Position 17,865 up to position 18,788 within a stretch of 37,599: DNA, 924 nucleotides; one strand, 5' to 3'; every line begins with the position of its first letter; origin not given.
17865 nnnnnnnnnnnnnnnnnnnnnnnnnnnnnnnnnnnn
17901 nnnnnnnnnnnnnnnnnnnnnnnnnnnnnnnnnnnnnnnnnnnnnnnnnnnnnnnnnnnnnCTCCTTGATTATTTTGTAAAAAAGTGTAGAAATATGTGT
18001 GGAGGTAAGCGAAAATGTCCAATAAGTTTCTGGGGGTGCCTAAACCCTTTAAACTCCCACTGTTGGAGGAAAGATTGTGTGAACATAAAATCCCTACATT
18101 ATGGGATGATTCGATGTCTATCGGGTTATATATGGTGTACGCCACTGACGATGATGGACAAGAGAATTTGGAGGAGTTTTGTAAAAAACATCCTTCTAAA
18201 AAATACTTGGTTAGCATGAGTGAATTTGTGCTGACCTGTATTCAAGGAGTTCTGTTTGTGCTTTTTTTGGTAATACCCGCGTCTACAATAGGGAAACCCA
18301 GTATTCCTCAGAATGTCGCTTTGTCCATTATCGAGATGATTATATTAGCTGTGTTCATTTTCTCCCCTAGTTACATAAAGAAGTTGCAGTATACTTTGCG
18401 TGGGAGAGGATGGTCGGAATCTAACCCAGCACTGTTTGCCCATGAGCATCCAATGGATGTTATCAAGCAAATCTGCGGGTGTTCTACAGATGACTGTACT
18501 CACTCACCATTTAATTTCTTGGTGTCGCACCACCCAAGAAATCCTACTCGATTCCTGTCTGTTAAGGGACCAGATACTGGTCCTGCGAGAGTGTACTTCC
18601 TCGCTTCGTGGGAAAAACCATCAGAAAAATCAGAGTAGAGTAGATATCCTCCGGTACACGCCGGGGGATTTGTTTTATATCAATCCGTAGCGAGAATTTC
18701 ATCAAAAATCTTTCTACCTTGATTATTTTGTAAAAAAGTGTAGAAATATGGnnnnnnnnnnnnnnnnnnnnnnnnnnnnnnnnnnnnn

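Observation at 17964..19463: Tandemly duplicated small membrane-protein cassette: the flanks are nucleotide-identical but the interiors have diverged in a mosaic pattern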

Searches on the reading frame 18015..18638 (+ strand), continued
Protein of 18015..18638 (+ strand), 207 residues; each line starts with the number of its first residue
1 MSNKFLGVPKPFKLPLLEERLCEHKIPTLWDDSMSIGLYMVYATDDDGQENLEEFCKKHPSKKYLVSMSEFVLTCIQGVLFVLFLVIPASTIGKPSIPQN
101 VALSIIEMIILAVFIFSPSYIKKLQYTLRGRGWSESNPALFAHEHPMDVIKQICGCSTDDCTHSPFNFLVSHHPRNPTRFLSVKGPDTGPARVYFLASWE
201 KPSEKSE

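Call 91: find_encoding_contigs(protein=P0002, flank=5000)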
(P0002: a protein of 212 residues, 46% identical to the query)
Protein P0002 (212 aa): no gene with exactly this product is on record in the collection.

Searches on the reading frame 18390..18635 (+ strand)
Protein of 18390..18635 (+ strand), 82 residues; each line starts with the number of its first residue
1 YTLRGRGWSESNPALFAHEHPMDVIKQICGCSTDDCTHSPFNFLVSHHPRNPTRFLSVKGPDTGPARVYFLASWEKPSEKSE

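Call 70: predict_structure(alignment_id=A5)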
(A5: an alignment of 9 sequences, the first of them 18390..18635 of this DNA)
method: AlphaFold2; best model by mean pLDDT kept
length: 82 residues; sequences in the alignment: 9
mean_pLDDT: 77.4   pTM: 0.66
mean pLDDT of the five models: 77.4, 75.5, 74.6, 72.7, 72.4
residues with pLDDT >= 90: 24; 70-90: 32; 50-70: 20; < 50: 6
segments of 3 or more residues with pLDDT < 50: none
pLDDT, mean of each block of 10 residues (from residue 1): 69 89 76 56 89 90 73 85 39
secondary structure, 60 per line:
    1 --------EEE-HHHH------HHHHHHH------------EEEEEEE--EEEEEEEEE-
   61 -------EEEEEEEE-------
elements in order: E9-11 H13-16 H23-29 E42-48 E51-59 E68-75
